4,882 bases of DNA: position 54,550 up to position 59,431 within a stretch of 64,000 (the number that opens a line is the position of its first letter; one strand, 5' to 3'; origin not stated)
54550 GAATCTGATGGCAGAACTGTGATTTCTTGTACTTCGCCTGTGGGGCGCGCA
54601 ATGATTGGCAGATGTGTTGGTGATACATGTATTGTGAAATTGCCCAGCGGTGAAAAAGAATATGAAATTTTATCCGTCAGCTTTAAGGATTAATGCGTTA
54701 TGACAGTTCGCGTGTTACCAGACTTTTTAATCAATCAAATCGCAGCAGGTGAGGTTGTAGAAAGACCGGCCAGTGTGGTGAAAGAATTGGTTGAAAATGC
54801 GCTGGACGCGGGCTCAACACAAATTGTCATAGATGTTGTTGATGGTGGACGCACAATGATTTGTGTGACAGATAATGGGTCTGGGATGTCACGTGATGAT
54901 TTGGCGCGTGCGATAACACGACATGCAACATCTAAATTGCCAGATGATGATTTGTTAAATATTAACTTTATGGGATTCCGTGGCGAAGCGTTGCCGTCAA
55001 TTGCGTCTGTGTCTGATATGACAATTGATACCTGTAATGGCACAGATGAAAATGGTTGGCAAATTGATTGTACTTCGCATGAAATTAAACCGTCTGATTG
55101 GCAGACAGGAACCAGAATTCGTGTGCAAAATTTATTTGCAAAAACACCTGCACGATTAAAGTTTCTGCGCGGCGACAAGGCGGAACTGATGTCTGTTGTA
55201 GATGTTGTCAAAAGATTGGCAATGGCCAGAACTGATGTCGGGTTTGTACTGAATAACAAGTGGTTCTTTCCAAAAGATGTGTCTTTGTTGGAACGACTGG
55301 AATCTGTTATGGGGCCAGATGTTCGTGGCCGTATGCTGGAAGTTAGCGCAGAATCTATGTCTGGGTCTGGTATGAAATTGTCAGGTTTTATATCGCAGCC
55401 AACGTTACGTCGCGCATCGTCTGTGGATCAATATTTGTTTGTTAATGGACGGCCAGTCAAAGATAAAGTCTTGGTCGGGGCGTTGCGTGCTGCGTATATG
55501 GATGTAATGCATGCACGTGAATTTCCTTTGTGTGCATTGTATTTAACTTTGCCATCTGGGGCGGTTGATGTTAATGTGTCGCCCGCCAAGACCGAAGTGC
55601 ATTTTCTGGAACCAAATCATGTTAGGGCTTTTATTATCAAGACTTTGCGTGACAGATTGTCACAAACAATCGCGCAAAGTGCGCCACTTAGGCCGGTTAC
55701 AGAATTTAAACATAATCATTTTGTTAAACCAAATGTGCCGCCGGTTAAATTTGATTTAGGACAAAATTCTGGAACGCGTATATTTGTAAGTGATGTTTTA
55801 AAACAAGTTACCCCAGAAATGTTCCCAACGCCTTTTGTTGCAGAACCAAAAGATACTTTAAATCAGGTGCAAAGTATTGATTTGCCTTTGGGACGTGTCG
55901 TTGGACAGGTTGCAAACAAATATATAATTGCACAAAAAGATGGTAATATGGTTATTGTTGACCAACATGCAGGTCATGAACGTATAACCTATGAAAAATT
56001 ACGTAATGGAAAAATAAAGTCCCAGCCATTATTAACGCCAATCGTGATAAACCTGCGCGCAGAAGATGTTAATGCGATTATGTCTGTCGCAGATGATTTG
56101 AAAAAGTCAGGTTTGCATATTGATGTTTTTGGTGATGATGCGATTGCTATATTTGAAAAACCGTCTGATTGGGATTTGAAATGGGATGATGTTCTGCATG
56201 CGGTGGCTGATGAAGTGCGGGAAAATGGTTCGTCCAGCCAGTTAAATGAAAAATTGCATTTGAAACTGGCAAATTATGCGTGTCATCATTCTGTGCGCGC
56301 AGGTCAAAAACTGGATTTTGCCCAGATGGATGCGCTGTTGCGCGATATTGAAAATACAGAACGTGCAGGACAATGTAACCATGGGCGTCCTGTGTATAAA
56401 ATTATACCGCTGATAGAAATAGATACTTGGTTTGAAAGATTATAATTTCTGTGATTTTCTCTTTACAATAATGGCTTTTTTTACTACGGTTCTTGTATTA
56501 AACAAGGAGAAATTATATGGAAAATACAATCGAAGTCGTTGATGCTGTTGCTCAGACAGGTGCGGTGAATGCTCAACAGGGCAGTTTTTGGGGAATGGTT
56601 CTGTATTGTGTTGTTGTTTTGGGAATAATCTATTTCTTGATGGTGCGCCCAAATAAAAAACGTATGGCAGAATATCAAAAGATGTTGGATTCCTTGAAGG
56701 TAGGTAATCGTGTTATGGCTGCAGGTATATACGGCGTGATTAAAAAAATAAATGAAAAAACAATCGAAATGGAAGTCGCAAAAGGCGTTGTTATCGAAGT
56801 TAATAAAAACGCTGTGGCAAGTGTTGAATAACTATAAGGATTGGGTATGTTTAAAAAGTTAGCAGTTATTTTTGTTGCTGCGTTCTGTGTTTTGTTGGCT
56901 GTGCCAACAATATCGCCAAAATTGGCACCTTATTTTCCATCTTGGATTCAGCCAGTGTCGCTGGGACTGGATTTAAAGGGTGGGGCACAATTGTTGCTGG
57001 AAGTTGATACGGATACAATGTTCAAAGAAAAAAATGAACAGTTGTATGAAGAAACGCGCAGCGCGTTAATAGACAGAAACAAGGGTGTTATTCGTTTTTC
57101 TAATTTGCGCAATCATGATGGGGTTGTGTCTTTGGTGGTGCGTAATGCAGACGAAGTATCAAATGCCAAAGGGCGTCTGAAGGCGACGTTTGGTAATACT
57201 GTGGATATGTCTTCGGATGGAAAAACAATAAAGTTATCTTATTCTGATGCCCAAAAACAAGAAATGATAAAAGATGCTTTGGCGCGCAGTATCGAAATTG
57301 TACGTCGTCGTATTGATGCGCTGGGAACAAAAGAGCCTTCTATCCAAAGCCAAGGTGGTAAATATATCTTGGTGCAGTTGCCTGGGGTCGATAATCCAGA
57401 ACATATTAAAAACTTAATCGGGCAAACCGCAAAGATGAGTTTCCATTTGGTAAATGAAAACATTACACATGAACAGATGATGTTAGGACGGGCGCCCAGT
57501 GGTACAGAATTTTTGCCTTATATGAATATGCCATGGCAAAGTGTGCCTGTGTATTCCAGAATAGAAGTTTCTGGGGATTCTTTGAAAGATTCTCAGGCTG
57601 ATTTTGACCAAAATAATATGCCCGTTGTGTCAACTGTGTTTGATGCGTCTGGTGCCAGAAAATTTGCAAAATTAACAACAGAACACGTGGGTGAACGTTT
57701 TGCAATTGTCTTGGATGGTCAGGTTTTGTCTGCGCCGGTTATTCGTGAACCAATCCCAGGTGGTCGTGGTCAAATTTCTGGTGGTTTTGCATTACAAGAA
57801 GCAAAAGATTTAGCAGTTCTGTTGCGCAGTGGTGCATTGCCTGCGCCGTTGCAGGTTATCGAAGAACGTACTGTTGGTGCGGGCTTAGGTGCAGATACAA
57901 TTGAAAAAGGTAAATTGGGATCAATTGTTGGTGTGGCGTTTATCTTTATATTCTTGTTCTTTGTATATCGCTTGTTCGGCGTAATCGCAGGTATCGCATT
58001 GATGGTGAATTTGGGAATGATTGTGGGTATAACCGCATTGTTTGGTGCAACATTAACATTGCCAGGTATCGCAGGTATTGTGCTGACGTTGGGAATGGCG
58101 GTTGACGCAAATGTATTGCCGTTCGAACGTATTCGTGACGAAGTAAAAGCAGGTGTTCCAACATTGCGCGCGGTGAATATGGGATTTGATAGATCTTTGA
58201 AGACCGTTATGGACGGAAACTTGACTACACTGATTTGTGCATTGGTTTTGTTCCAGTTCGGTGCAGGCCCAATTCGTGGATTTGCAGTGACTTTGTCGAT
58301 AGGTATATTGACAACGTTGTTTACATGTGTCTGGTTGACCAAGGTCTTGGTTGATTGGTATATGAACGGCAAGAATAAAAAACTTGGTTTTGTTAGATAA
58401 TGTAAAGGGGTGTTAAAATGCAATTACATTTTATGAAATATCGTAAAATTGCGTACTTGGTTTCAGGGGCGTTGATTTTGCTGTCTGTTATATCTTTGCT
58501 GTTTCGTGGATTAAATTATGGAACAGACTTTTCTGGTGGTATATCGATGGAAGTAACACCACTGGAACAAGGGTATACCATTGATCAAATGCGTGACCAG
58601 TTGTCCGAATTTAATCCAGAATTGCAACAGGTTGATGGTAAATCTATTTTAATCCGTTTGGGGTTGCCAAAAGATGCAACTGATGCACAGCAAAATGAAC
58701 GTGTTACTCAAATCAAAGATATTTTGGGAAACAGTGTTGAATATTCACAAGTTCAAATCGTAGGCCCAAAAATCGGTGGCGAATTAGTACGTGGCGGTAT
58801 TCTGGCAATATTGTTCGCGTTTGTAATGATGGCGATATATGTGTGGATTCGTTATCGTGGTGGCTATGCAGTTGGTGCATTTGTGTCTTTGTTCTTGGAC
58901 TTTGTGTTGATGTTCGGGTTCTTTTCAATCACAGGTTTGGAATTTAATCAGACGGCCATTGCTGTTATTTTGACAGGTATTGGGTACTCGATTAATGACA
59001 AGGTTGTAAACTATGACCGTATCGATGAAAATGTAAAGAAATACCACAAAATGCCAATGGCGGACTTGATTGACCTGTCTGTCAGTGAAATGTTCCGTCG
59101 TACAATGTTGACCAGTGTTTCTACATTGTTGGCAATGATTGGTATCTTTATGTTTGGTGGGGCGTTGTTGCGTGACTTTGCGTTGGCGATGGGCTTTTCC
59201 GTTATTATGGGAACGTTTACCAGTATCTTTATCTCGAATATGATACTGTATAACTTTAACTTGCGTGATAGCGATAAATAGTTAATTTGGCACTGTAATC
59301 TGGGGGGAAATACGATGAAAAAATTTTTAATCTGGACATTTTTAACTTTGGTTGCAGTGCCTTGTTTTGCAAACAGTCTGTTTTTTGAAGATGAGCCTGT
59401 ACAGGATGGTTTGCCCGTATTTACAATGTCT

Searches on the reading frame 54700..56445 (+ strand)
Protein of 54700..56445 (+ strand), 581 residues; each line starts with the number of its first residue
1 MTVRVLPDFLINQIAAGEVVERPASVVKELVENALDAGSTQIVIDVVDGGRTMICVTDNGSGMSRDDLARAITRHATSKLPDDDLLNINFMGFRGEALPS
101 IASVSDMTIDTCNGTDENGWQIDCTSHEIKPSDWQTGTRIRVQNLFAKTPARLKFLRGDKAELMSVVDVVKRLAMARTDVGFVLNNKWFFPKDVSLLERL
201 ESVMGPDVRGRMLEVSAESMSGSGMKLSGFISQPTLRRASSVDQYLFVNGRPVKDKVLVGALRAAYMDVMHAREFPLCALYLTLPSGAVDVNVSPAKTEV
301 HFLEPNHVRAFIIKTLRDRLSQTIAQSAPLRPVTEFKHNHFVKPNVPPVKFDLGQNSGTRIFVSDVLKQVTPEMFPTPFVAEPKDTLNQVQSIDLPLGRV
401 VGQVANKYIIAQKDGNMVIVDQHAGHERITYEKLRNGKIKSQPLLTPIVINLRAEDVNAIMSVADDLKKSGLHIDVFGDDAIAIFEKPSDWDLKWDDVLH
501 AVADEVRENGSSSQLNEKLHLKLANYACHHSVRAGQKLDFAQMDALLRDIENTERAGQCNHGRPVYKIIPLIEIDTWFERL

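Call 46: search_protein_families(library=pfam, proteins=[window:54700-56445:+], max_evalue=0.001)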
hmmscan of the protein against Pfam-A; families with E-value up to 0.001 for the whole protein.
window:54700-56445:+ (581 aa): 4 families
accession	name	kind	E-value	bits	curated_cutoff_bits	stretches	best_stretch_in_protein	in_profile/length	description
PF01119.25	DNA_mis_repair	-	3.4e-32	111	26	1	201-320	2-118/119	DNA mismatch repair protein, C-terminal domain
PF08676.16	MutL_C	-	5.2e-31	107.7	25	1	401-538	1-142/142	MutL C terminal dimerisation domain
PF13589.12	HATPase_c_3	-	9.9e-13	48.7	25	1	24-127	4-108/137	Histidine kinase-, DNA gyrase B-, and HSP90-like ATPase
PF02518.31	HATPase_c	-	5.8e-08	33.6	26.4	1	21-77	4-63/111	Histidine kinase-, DNA gyrase B-, and HSP90-like ATPase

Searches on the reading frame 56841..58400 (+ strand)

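Call 46: search_protein_families(library=pfam, proteins=[window:56841-58400:+], max_evalue=0.001)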
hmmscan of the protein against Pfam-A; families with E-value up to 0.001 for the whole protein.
window:56841-58400:+ (519 aa): 5 families
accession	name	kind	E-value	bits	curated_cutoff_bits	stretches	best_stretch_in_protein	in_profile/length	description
PF22599.2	SecDF_P1_head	-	4.6e-37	126.8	27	1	232-335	10-114/114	SecDF, P1 head subdomain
PF21760.3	SecD_1st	-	9.4e-25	86.3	27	1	148-206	2-60/60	Protein translocase subunit SecDF, P1 domain, N-terminal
PF02355.23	SecD_SecF_C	-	3.8e-18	66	20.5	1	338-508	14-187/189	Protein export membrane protein SecD/SecF, C-terminal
PF03176.21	MMPL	-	9.5e-06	25.2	20.5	1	356-495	144-290/333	MMPL family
PF07549.19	Sec_GG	-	3.5e-05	23.6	20.3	1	36-58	5-27/28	SecD/SecF GG Motif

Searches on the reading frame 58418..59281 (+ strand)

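Call 46: search_protein_families(library=pfam, proteins=[window:58418-59281:+], max_evalue=0.001)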
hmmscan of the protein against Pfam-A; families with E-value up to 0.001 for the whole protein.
window:58418-59281:+ (287 aa): 2 families
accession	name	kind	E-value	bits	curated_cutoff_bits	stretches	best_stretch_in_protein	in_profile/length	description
PF02355.23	SecD_SecF_C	-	2.8e-53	180.6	20.5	1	103-280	9-186/189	Protein export membrane protein SecD/SecF, C-terminal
PF07549.19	Sec_GG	-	2.2e-06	27.4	20.3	1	25-46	1-22/28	SecD/SecF GG Motif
